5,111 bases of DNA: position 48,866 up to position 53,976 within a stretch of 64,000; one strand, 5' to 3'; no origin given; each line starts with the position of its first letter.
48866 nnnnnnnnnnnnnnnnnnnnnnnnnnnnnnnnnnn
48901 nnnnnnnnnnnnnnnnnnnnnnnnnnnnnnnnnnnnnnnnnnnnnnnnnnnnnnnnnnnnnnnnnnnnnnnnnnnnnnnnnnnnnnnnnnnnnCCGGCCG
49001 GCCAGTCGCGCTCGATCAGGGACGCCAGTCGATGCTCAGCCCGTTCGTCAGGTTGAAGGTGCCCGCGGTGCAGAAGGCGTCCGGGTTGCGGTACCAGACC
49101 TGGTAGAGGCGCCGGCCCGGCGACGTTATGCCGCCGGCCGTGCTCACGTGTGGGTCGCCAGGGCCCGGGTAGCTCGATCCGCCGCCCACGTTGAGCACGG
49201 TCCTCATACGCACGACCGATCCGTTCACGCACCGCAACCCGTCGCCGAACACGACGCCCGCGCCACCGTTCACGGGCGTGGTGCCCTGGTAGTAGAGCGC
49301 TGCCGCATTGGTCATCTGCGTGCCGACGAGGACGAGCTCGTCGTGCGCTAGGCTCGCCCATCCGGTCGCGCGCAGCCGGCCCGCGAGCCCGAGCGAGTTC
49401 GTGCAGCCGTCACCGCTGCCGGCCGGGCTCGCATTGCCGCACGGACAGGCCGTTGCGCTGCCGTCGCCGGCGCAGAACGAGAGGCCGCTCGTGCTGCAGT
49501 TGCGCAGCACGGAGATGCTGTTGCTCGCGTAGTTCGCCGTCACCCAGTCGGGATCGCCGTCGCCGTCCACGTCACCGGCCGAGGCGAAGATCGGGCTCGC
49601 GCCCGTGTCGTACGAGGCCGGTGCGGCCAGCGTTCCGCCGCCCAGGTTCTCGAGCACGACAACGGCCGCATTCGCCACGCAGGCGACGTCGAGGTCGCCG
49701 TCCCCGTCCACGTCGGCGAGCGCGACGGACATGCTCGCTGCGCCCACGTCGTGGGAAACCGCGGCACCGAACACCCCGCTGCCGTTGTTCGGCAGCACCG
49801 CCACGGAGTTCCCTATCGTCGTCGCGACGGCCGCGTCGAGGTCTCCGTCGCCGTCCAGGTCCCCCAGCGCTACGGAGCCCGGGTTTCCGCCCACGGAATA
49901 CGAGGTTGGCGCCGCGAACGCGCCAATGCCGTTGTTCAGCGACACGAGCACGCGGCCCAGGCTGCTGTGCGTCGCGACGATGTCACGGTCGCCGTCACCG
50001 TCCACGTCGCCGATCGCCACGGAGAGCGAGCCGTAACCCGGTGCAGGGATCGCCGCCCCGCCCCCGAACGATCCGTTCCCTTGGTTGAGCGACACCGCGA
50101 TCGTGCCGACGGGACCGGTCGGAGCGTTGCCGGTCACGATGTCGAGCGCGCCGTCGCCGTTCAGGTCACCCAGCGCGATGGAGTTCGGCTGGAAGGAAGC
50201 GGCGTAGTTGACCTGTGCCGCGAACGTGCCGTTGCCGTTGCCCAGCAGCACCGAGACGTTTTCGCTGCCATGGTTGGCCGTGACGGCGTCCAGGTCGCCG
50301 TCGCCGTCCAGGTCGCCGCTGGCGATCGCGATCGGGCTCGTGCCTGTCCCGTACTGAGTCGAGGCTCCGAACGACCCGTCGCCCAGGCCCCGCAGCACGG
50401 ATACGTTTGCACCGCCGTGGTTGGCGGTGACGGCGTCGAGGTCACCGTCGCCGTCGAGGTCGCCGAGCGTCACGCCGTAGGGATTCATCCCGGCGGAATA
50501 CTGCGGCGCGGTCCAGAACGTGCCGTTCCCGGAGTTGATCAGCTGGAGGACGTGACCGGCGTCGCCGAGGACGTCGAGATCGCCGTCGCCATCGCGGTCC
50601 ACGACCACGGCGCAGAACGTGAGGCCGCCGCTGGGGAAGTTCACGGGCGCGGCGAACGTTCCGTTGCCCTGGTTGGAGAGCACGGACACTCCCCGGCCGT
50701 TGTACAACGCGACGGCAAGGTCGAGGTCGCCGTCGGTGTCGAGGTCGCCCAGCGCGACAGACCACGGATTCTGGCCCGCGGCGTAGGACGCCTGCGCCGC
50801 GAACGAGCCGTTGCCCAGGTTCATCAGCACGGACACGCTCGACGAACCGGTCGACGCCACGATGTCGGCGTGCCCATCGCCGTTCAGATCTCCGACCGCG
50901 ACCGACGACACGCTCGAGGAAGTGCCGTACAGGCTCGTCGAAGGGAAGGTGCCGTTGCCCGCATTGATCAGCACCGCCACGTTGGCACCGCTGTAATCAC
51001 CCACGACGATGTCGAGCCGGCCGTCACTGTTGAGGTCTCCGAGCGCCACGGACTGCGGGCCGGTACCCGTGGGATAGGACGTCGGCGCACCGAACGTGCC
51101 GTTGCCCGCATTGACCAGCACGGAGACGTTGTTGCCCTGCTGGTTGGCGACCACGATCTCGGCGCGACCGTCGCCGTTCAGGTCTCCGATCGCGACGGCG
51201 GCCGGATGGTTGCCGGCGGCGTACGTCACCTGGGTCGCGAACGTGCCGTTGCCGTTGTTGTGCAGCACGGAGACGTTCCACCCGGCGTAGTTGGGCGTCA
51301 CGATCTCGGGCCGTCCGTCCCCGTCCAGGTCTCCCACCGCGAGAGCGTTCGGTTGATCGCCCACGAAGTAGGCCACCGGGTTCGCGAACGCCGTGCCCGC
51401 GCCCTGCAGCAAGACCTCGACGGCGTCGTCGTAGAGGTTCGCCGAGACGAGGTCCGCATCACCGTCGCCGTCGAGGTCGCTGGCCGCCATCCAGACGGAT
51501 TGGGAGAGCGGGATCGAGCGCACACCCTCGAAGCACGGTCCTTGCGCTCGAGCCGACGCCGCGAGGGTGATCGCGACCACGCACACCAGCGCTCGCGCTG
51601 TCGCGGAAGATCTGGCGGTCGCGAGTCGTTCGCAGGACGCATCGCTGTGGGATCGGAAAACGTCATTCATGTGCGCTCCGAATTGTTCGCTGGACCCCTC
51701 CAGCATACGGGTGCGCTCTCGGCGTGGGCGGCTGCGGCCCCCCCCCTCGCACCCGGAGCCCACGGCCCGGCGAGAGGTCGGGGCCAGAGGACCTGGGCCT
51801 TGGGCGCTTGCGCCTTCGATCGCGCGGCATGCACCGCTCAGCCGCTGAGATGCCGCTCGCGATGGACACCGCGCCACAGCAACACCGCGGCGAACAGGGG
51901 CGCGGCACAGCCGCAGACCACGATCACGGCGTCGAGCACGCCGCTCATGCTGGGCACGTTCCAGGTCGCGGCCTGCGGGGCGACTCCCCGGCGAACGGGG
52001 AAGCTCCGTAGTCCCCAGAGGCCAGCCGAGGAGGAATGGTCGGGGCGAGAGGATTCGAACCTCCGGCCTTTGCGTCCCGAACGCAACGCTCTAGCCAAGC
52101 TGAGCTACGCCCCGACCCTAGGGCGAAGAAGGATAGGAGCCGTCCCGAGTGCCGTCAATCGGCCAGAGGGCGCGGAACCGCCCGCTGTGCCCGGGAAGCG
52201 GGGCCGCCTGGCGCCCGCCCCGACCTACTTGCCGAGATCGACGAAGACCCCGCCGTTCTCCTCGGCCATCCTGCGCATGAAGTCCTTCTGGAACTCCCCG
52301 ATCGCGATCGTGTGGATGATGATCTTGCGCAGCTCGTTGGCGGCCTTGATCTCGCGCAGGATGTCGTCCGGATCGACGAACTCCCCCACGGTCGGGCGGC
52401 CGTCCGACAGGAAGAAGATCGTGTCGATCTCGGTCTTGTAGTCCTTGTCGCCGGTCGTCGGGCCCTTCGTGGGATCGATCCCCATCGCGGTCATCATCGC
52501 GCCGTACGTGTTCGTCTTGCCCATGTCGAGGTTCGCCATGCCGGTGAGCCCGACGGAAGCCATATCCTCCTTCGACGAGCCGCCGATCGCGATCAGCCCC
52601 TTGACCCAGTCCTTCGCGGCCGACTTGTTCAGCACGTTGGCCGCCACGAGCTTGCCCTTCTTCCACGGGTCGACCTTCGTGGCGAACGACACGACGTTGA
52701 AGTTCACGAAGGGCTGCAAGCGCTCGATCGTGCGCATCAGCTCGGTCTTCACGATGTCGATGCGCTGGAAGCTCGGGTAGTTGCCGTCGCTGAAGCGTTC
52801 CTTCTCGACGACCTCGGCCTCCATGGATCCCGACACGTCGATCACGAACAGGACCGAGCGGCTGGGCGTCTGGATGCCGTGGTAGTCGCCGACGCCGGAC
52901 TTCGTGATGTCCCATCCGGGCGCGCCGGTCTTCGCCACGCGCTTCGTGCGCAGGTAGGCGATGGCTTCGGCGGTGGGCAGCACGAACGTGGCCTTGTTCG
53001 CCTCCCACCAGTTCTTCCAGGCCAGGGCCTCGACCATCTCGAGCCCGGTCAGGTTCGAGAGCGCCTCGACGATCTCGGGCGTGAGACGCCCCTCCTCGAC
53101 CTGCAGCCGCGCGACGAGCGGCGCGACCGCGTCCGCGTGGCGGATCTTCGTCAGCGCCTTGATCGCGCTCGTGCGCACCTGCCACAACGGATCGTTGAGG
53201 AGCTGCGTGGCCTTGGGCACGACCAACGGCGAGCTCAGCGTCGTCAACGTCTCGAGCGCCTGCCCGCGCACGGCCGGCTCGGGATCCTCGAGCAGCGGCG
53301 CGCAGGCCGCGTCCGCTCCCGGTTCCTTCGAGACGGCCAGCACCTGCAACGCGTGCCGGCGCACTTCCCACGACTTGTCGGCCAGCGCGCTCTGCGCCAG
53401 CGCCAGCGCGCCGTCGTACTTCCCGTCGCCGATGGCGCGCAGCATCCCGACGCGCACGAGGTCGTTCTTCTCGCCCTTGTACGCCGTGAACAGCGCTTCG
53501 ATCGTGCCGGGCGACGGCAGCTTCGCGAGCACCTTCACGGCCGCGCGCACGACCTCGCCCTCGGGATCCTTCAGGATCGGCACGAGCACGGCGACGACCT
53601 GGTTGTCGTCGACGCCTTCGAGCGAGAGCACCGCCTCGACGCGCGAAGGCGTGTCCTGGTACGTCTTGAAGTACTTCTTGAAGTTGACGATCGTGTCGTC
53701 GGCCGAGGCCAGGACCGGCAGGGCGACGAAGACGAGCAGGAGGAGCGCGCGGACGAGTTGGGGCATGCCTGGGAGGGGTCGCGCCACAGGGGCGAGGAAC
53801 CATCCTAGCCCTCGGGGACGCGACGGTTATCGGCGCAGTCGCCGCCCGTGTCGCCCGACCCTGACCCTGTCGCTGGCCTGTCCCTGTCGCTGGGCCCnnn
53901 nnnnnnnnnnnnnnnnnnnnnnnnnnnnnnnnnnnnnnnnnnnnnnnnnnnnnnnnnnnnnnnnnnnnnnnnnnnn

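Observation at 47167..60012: Conserved ~150-aa six-cysteine C-terminal module shared by three otherwise different secreted proteins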

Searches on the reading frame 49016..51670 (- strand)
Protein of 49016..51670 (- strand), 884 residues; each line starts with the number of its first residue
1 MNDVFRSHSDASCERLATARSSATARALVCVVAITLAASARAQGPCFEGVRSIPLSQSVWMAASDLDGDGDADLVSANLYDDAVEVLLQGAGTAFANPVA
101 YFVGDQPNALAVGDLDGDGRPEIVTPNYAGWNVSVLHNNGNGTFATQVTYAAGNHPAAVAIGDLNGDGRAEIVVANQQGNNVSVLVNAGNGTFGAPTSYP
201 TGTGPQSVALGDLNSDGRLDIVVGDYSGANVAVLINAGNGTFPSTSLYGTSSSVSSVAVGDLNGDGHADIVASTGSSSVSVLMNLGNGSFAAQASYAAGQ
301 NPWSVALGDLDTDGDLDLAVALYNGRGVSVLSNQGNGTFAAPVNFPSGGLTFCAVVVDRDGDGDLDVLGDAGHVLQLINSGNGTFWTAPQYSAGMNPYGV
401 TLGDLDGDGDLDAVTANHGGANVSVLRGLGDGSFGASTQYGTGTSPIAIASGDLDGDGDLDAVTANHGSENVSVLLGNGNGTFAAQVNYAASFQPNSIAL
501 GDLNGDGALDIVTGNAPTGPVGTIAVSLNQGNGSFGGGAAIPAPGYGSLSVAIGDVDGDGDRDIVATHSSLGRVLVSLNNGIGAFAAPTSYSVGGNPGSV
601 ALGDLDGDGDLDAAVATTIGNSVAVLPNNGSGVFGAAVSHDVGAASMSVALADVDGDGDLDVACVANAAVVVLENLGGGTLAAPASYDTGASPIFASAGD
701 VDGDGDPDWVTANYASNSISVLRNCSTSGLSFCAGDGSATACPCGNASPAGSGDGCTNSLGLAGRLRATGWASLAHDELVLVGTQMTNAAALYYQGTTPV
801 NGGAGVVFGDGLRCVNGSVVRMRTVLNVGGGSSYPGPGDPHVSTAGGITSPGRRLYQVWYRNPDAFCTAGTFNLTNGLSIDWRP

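Call 8: search_protein_families(library=pfam, proteins=[window:49016-51670:-], max_evalue=1)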
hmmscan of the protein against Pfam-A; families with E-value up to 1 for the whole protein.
window:49016-51670:- (884 aa): 7 families
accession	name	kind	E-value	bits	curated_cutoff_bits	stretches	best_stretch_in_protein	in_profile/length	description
PF13517.12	FG-GAP_3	-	1.8e-111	365.2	26.9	13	163-223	1-61/61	FG-GAP-like repeat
PF01839.29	FG-GAP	-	2.7e-48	161.6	22.1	13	157-186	3-27/37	FG-GAP repeat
PF23743.1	Beta-prop_BBS7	-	0.00041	20.2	27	1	167-279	182-294/299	BBS7 beta-propeller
PF14783.12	BBS2_Mid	-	0.015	15.9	27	0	152-180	76-104/108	Ciliary BBSome complex subunit 2, middle region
PF19070.5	DUF5766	-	0.025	15.2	27.4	0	637-674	39-76/77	Family of unknown function (DUF5766)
PF14779.12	BBS1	-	0.031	14.2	27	0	203-258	14-71/254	Ciliary BBSome complex subunit 1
PF25292.1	Beta-prop_CGLA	-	0.34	10.8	26.8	1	125-185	4-59/316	Lambda-carrageenase beta-propeller domain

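Call 9: search_protein_families(library=ncbifam, proteins=[window:49016-51670:-], max_evalue=1)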
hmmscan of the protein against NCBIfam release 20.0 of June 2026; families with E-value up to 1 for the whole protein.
window:49016-51670:- (884 aa): 4 families
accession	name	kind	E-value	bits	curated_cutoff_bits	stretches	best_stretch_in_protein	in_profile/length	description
NF052506.1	PA5033_fam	subfamily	6e-11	41.7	100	3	110-336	31-238/284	PA5033 family protein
NF052323.1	T9SSA_dep_M6i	equivalog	4.2e-09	34.9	600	2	104-185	783-865/1043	T9SS-dependent M6-like inactivated metalloprotease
NF046077.1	LPS_M949_RS01915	subfamily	1.4e-05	25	60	0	151-175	63-87/154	M949_RS01915 family surface polysaccharide biosynthesis protein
TIGR04451.1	lanti_SCO0268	equivalog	0.083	13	40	0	189-203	33-47/53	SCO0268 family class II lanthipeptide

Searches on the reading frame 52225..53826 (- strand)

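Call 31: search_protein_families(library=pfam, proteins=[window:52225-53826:-], max_evalue=0.001)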
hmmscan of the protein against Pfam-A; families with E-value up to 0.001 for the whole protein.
window:52225-53826:- (533 aa): 8 families
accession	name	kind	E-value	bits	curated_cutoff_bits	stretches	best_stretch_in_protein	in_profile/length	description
PF13646.12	HEAT_2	-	3.4e-27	95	27.7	3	178-256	8-87/88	HEAT repeats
PF02985.28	HEAT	-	5.6e-14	51.4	23.5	0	203-228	2-27/31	HEAT repeat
PF13768.12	VWA_3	-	1.4e-07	32.2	27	0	463-527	93-152/155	von Willebrand factor type A domain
PF00092.34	VWA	-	8.3e-06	26.6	23.8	0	325-525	2-155/174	von Willebrand factor type A domain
PF13513.12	HEAT_EZ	-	2.2e-05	25.3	27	0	153-196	1-54/55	HEAT-like repeat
PF21581.3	SCD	-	4.1e-05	24.2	27.5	0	209-233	38-62/75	Stromalin conservative domain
PF13519.12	VWA_2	-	6.1e-05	24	27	0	325-385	1-49/107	von Willebrand factor type A domain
PF12717.13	Cnd1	-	0.00046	20.7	26.4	0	179-232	30-89/162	non-SMC mitotic condensation complex subunit 1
